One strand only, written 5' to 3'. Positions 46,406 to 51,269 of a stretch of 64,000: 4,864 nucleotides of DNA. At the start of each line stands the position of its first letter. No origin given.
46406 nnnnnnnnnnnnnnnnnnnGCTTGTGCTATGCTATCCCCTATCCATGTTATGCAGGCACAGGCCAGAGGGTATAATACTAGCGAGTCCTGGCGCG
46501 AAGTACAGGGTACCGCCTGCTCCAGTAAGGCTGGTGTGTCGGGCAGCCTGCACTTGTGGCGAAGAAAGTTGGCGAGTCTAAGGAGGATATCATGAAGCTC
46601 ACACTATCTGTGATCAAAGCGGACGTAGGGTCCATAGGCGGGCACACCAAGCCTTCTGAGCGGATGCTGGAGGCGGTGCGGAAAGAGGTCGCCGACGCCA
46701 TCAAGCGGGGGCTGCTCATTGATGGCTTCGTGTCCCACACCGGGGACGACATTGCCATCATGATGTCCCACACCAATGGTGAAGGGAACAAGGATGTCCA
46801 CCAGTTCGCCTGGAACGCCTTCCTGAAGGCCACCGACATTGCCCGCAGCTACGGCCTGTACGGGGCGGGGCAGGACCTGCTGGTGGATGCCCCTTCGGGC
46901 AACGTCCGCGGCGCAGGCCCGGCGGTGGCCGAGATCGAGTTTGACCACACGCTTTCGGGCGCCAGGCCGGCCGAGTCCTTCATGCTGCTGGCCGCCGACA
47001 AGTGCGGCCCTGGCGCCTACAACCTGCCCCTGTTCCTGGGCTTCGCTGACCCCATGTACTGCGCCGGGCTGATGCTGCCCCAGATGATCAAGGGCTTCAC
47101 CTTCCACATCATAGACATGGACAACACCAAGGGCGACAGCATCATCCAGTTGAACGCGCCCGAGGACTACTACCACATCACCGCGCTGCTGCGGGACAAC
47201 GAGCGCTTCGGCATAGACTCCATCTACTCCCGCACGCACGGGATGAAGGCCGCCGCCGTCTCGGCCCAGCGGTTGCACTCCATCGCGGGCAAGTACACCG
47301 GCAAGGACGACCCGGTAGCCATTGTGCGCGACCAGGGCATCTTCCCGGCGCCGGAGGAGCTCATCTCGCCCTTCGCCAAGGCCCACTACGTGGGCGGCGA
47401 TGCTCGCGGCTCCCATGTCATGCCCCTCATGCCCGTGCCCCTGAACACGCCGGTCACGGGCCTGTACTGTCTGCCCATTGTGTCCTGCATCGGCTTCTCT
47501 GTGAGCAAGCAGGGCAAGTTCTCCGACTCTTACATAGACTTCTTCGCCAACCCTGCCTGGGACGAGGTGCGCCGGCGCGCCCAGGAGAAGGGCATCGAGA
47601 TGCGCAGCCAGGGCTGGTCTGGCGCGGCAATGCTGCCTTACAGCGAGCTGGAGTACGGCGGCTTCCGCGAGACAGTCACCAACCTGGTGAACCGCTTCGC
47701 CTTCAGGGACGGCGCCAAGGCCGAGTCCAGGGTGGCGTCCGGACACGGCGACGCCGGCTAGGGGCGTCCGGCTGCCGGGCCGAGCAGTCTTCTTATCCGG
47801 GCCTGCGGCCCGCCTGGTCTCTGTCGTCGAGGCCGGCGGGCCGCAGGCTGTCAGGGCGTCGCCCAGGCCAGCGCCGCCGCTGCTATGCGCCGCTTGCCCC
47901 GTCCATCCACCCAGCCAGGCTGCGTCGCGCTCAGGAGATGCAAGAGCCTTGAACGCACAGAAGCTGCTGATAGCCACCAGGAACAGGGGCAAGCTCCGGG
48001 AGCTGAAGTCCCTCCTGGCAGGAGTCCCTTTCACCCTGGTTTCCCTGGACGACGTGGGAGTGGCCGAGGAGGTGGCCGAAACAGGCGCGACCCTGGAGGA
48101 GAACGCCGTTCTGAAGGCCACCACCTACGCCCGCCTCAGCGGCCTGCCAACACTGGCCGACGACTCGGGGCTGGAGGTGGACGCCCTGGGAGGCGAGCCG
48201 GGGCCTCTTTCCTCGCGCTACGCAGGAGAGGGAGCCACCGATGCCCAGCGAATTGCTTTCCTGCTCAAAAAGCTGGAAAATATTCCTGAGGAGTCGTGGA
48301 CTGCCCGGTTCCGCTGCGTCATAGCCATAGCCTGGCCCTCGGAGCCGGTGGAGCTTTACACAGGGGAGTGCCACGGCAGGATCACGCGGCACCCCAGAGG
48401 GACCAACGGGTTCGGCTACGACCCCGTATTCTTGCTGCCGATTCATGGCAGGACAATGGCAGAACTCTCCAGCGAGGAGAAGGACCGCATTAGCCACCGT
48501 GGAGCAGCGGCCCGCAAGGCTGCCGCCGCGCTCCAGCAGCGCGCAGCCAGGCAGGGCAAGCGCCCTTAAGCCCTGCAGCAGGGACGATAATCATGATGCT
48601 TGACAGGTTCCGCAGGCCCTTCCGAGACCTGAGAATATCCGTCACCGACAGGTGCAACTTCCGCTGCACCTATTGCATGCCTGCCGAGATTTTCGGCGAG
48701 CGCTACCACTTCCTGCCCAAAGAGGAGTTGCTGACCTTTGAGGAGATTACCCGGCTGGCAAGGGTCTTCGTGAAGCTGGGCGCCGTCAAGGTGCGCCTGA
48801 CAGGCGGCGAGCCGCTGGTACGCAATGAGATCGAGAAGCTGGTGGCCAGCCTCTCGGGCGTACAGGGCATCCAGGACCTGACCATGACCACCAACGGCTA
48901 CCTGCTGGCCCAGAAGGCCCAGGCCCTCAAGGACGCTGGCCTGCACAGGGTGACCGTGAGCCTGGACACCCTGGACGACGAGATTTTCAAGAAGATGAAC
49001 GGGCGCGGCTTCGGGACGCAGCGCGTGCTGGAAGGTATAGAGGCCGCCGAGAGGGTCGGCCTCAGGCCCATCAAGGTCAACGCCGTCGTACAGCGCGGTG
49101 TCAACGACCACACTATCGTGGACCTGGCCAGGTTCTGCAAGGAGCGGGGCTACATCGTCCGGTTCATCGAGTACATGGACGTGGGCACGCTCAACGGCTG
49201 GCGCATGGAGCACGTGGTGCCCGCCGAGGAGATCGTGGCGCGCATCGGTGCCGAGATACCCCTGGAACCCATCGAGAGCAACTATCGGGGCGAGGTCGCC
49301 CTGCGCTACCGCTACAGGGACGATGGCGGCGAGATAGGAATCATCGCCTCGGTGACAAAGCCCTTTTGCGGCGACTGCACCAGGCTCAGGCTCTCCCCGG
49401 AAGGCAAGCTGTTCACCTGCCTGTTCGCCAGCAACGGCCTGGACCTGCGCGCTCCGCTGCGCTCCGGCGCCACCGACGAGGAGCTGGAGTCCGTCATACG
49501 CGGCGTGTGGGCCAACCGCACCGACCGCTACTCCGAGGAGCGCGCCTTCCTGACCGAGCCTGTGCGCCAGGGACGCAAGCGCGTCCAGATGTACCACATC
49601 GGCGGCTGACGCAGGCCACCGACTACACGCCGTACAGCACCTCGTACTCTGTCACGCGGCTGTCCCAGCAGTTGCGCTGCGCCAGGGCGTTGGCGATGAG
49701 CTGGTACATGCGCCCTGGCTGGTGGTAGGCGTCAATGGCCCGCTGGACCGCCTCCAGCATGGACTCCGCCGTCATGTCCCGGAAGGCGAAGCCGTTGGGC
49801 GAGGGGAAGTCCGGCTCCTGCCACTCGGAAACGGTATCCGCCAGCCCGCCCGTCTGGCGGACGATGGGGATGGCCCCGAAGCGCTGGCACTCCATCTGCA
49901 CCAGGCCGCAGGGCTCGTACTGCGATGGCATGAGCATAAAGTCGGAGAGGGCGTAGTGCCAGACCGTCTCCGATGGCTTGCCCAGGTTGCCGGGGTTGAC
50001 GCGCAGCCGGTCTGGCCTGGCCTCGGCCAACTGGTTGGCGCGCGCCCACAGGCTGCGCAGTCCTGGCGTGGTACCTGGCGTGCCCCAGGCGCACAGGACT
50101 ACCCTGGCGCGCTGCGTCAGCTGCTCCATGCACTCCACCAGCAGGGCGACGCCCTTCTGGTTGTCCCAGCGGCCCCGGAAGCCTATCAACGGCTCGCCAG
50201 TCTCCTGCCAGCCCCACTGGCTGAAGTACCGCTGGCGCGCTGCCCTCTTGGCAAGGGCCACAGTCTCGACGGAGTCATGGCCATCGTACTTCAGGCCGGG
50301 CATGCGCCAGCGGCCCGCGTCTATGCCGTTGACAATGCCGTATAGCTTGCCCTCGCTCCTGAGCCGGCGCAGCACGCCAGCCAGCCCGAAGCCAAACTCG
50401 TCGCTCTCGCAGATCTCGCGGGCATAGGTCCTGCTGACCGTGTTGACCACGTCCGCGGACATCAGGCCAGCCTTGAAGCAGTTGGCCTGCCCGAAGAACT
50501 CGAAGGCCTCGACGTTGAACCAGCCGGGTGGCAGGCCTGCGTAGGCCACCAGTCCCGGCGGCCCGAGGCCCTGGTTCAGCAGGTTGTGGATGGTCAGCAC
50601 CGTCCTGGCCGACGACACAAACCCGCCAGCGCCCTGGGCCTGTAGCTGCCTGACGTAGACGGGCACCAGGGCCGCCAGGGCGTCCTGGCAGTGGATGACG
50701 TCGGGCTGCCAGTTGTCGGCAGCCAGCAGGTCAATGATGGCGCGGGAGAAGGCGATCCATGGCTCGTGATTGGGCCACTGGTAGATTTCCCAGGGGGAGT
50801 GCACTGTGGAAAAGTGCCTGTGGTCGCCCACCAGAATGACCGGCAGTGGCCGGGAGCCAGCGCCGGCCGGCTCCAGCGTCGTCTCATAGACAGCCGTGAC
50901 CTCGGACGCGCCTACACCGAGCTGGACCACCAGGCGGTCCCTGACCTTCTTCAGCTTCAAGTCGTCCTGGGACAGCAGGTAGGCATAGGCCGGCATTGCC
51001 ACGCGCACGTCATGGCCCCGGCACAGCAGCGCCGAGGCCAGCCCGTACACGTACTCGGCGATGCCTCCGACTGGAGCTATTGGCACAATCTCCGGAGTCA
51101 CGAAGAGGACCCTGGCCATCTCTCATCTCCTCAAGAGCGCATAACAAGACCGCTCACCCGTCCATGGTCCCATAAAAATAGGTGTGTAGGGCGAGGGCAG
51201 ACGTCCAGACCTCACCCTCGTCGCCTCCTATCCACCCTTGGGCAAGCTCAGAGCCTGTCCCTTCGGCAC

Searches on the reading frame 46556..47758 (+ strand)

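Call 31: search_protein_families(library=pfam, proteins=[window:46556-47758:+], max_evalue=0.00001)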
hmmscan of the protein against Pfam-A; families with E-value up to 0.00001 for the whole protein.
window:46556-47758:+ (401 aa): 1 family
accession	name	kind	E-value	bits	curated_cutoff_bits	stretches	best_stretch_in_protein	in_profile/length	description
PF01950.21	FBPase_3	-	3.9e-141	470.9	25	1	14-381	1-360/361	Fructose-1,6-bisphosphatase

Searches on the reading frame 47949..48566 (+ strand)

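Call 60: search_protein_families(library=pfam, proteins=[window:47949-48566:+], max_evalue=0.00001)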
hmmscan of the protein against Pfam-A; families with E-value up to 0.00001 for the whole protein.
window:47949-48566:+ (206 aa): 1 family
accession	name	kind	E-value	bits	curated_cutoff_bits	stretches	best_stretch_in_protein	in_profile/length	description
PF01725.21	Ham1p_like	-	3.5e-65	219.8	22.5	1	6-192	1-184/186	Ham1 family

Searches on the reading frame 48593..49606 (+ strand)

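Call 29: search_protein_families(library=pfam, proteins=[window:48593-49606:+], max_evalue=0.00001)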
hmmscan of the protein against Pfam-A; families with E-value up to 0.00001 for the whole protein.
window:48593-49606:+ (338 aa): 2 families
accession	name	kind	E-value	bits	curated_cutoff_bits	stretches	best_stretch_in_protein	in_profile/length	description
PF06463.18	Mob_synth_C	-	1.3e-38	132.3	37.4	1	188-314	2-127/128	Molybdenum Cofactor Synthesis C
PF04055.27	Radical_SAM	-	8.4e-38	130.6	29.5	1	15-182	1-166/166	Radical SAM superfamily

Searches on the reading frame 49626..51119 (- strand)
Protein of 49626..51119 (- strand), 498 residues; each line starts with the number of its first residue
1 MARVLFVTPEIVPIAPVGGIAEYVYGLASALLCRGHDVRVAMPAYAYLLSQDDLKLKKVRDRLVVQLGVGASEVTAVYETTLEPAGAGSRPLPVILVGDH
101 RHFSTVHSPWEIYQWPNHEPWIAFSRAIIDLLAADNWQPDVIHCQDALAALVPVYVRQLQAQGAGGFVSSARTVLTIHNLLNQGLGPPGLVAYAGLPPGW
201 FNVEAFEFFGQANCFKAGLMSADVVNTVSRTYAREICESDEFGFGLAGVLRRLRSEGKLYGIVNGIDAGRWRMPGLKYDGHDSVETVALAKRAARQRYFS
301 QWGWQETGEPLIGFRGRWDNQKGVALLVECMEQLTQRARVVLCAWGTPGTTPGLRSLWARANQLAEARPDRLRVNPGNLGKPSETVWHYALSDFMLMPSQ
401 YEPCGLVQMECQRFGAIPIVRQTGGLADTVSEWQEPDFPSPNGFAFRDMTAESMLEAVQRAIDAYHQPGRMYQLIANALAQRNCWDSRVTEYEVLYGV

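Call 29: search_protein_families(library=pfam, proteins=[window:49626-51119:-], max_evalue=0.00001)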
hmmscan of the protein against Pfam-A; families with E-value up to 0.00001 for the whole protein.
window:49626-51119:- (498 aa): 5 families
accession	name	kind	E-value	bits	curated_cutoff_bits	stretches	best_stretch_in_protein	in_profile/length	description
PF08323.17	Glyco_transf_5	-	3.3e-53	181.3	22.7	1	3-251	1-238/239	Starch synthase catalytic domain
PF00534.26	Glycos_transf_1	-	6.9e-12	45.7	26.4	1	307-466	13-160/172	Glycosyl transferases group 1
PF13692.12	Glyco_trans_1_4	-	2.1e-09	38.2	27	1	310-462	2-140/142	Glycosyl transferases group 1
PF13439.12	Glyco_transf_4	-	7.3e-09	36.3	28.5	1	17-238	1-150/170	Glycosyltransferase Family 4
PF13579.12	Glyco_trans_4_4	-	7.4e-08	33.3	29.7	1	18-236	1-142/158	Glycosyl transferase 4-like domain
